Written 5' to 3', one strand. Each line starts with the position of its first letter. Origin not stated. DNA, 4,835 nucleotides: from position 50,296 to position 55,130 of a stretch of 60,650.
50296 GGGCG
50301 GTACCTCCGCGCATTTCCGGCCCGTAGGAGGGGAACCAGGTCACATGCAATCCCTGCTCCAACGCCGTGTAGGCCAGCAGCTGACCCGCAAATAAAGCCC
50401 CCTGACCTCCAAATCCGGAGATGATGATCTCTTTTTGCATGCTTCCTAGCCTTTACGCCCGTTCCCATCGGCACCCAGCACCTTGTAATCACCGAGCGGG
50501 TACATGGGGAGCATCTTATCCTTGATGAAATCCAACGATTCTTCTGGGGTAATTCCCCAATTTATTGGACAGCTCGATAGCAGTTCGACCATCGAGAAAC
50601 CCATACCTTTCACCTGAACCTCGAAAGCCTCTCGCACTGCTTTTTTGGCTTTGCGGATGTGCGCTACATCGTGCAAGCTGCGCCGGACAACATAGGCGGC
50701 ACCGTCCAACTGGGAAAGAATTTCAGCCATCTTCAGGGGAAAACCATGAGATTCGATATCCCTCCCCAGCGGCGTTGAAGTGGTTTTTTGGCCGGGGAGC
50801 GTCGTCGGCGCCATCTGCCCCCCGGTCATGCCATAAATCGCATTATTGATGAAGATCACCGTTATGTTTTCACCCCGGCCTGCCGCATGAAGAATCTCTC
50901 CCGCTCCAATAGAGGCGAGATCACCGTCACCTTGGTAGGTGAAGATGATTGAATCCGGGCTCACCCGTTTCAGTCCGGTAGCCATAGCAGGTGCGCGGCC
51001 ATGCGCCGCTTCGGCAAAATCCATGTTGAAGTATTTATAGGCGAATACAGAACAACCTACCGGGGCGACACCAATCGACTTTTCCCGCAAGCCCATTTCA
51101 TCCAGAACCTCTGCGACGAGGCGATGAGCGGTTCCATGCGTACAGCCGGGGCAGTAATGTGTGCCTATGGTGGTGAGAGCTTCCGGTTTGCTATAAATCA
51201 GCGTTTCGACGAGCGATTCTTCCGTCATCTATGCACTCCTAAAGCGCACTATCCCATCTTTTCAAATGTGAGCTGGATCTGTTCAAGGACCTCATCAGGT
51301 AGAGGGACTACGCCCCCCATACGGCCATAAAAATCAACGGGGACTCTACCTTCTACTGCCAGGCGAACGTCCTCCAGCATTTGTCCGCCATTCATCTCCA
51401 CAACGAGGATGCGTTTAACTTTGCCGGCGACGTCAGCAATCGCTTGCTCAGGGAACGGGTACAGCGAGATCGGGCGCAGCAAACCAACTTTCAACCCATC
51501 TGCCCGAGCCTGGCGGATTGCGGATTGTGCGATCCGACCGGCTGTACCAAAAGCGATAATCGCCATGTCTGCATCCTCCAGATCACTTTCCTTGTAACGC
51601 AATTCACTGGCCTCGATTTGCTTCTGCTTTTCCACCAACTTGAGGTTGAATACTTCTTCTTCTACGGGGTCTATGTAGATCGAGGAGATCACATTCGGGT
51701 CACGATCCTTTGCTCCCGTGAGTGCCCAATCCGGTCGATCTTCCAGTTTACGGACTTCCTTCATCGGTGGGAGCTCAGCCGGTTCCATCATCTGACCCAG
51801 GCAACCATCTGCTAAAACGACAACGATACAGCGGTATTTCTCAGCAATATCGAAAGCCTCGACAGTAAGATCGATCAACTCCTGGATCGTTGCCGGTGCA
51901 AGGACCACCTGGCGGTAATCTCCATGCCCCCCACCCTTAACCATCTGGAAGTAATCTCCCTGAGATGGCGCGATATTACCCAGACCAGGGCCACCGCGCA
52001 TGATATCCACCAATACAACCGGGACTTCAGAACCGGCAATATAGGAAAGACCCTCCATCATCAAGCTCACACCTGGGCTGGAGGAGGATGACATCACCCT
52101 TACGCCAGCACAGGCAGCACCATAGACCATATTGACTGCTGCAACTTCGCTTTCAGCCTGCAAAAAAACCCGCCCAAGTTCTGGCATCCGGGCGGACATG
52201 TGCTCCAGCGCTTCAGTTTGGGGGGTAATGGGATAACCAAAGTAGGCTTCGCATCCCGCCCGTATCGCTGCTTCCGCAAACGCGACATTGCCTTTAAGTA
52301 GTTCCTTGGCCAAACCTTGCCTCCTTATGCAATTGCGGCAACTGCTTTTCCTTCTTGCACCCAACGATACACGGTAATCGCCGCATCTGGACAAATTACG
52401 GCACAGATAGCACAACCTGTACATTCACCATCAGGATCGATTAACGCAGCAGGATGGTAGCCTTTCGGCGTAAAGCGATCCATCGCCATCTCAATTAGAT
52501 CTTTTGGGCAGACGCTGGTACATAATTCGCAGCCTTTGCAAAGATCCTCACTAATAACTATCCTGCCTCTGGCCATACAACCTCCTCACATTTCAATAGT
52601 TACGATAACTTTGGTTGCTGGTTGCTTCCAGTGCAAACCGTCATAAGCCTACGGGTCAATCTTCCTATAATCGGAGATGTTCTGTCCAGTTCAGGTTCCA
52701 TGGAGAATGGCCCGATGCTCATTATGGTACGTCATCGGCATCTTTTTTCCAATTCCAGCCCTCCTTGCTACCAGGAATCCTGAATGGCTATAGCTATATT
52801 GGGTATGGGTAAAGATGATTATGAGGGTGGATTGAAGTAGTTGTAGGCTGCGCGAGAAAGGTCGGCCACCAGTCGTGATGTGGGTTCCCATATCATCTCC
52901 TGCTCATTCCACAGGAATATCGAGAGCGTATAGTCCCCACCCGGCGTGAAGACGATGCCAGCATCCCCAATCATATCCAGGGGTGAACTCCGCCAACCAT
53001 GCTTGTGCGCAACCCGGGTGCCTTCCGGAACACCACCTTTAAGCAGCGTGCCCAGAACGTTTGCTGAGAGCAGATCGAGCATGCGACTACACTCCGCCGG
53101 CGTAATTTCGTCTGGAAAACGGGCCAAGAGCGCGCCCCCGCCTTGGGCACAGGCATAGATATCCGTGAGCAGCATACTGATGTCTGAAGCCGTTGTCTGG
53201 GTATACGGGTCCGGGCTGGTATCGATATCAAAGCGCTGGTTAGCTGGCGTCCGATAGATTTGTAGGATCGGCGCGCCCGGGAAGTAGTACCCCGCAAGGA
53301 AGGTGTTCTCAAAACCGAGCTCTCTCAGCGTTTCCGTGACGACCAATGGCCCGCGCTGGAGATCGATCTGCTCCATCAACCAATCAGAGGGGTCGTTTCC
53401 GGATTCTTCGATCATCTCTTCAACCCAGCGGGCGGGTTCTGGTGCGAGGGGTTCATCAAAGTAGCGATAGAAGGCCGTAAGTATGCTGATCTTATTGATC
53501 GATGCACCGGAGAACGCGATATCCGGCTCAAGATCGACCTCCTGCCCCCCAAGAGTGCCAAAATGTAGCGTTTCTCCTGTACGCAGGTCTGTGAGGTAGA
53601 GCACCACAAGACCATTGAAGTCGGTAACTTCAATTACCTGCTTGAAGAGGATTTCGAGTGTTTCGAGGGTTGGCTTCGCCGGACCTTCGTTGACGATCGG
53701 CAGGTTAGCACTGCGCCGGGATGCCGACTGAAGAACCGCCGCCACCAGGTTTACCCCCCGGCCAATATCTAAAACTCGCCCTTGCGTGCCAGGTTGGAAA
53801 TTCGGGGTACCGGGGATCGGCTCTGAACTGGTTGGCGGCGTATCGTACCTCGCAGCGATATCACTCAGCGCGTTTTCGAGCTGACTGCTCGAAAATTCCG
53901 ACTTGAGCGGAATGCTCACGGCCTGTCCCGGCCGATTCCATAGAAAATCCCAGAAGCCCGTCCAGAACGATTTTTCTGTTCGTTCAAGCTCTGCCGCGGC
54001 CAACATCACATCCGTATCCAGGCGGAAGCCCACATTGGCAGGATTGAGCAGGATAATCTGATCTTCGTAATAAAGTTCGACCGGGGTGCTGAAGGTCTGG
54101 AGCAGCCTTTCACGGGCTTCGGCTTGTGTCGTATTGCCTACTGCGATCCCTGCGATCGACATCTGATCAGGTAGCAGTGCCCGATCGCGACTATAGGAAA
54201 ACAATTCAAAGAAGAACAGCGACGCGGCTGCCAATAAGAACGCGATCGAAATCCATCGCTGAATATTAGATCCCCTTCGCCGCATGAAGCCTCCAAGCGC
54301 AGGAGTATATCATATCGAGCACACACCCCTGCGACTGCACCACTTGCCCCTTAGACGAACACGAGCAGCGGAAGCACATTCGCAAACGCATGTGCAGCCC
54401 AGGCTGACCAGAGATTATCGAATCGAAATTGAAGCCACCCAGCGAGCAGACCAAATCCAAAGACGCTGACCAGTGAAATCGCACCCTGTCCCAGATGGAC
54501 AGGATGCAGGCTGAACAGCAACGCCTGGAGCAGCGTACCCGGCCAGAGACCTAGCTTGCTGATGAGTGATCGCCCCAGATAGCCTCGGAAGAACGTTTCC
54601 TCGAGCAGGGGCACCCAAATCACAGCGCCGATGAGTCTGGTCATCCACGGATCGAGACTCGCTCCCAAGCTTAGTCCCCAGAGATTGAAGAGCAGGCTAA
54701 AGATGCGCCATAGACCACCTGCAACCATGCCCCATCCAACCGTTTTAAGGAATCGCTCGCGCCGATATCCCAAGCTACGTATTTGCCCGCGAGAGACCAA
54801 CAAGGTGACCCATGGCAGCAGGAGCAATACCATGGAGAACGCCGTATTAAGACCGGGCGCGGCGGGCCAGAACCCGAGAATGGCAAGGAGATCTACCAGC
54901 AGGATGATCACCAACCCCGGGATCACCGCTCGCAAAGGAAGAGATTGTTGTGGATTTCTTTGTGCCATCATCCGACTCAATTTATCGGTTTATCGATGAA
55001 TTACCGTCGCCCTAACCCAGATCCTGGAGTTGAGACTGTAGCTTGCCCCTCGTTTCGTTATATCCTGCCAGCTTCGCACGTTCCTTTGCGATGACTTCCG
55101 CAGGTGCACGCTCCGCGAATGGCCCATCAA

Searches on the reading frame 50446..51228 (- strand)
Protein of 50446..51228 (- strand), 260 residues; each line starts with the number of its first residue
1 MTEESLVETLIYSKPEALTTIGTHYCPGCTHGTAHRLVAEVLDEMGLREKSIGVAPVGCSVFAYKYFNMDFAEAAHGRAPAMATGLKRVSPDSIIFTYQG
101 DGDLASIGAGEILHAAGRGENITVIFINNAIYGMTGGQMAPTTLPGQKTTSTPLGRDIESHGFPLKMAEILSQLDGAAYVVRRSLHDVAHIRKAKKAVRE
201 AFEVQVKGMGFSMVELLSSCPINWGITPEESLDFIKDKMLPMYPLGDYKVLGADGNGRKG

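Call 63: search_protein_families(library=pfam, proteins=[window:50446-51228:-], max_evalue=0.00001)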
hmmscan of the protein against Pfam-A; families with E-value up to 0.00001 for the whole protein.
window:50446-51228:- (260 aa): 1 family
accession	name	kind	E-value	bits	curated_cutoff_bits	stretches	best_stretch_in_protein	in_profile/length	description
PF02775.26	TPP_enzyme_C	-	3.6e-19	69.5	21.9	1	64-207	19-142/151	Thiamine pyrophosphate enzyme, C-terminal TPP binding domain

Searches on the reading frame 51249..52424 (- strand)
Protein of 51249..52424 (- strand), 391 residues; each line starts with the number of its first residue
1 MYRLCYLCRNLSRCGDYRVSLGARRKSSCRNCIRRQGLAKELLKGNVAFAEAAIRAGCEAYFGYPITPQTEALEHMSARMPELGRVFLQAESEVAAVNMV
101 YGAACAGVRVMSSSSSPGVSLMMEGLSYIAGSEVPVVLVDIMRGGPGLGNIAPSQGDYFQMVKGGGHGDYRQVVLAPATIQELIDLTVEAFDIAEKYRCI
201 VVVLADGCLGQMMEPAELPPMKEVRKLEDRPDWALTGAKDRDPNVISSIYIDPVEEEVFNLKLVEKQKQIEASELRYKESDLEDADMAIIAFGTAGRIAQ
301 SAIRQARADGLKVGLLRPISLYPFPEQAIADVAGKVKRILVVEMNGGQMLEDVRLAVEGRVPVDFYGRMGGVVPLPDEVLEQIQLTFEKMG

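Call 50: search_protein_families(library=ncbifam, proteins=[window:51249-52424:-], max_evalue=1e-20)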
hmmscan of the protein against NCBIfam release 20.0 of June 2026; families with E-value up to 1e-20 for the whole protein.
window:51249-52424:- (391 aa): 11 families
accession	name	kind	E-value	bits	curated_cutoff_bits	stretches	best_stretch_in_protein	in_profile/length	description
NF005507.0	PRK07119.1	subfamily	2.6e-159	529.7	399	1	40-387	4-349/352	3-methyl-2-oxobutanoate dehydrogenase subunit VorB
NF006412.0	PRK08659.1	equivalog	9.6e-94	314.7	411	2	40-228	5-193/378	2-oxoacid:acceptor oxidoreductase subunit alpha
TIGR03710.1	OAFO_sf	subfamily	8.7e-74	249.1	482.75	1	37-229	190-382/561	2-oxoacid:acceptor oxidoreductase subunit alpha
NF007206.0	PRK09627.1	equivalog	9.3e-72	242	579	2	44-230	7-194/375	2-oxoglutarate synthase subunit alpha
NF041170.1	Oxoac_fdxalpha_Archa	equivalog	5.1e-43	147.3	800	1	41-224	236-430/636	2-oxoacid:ferredoxin oxidoreductase subunit alpha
NF007201.0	PRK09622.1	equivalog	1.2e-27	96.9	590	0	40-209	10-177/405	2-oxoacid:ferredoxin oxidoreductase subunit alpha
NF040682.1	PorA_Arch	equivalog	2.3e-27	95.9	550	0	42-226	5-188/387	pyruvate synthase subunit PorA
TIGR03336.1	IOR_alpha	equivalog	2.5e-25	88.8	650.9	1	40-382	2-326/595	indolepyruvate ferredoxin oxidoreductase subunit alpha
NF006233.0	PRK08367.1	equivalog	1.5e-22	80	625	0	40-225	4-188/394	pyruvate ferredoxin oxidoreductase subunit alpha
NF045764.1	PhenlGlyoxDHPadG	equivalog_domain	1.5e-22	79.7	700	0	44-203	6-163/398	NADH-dependent phenylglyoxylate dehydrogenase subunit alpha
NF006232.0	PRK08366.1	equivalog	1.6e-21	76.4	646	0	40-203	7-166/394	2-ketoisovalerate ferredoxin oxidoreductase subunit alpha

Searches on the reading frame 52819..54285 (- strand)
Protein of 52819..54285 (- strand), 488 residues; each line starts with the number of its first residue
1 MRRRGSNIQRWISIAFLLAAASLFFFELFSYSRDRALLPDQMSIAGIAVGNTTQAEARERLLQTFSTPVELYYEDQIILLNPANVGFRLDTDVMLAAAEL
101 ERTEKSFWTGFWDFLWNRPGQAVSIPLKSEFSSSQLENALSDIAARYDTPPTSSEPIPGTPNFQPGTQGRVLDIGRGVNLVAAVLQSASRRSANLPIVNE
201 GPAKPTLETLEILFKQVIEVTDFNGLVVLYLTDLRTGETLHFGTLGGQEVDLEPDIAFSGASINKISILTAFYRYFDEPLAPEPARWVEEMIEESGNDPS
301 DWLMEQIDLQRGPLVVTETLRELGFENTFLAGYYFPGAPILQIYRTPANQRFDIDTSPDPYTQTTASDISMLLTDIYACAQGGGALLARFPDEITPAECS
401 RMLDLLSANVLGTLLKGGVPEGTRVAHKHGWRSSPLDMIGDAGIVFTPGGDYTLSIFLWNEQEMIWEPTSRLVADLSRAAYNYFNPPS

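Call 50: search_protein_families(library=ncbifam, proteins=[window:52819-54285:-], max_evalue=1e-20)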
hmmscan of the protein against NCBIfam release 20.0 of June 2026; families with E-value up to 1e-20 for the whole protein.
window:52819-54285:- (488 aa): 0 families

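Call 63: search_protein_families(library=pfam, proteins=[window:52819-54285:-], max_evalue=0.00001)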
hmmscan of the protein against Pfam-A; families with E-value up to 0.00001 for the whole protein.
window:52819-54285:- (488 aa): 1 family
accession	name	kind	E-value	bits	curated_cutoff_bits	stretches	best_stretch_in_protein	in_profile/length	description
PF13354.11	Beta-lactamase2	-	1.8e-16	60.6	22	1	288-457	79-213/214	Beta-lactamase enzyme family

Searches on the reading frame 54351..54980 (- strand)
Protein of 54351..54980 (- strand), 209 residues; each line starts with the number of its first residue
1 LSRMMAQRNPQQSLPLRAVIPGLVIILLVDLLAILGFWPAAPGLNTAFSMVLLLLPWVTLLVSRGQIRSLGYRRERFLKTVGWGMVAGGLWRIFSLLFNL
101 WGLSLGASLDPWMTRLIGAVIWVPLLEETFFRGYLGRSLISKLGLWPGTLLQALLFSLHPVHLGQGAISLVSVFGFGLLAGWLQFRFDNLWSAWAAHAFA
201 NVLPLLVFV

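Call 63: search_protein_families(library=pfam, proteins=[window:54351-54980:-], max_evalue=0.00001)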
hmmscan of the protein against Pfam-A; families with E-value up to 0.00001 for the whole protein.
window:54351-54980:- (209 aa): 1 family
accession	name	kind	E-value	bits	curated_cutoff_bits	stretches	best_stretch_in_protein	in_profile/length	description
PF02517.21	Rce1-like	-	1.1e-15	58.1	22.4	1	113-203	5-93/93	Type II CAAX prenyl endopeptidase Rce1-like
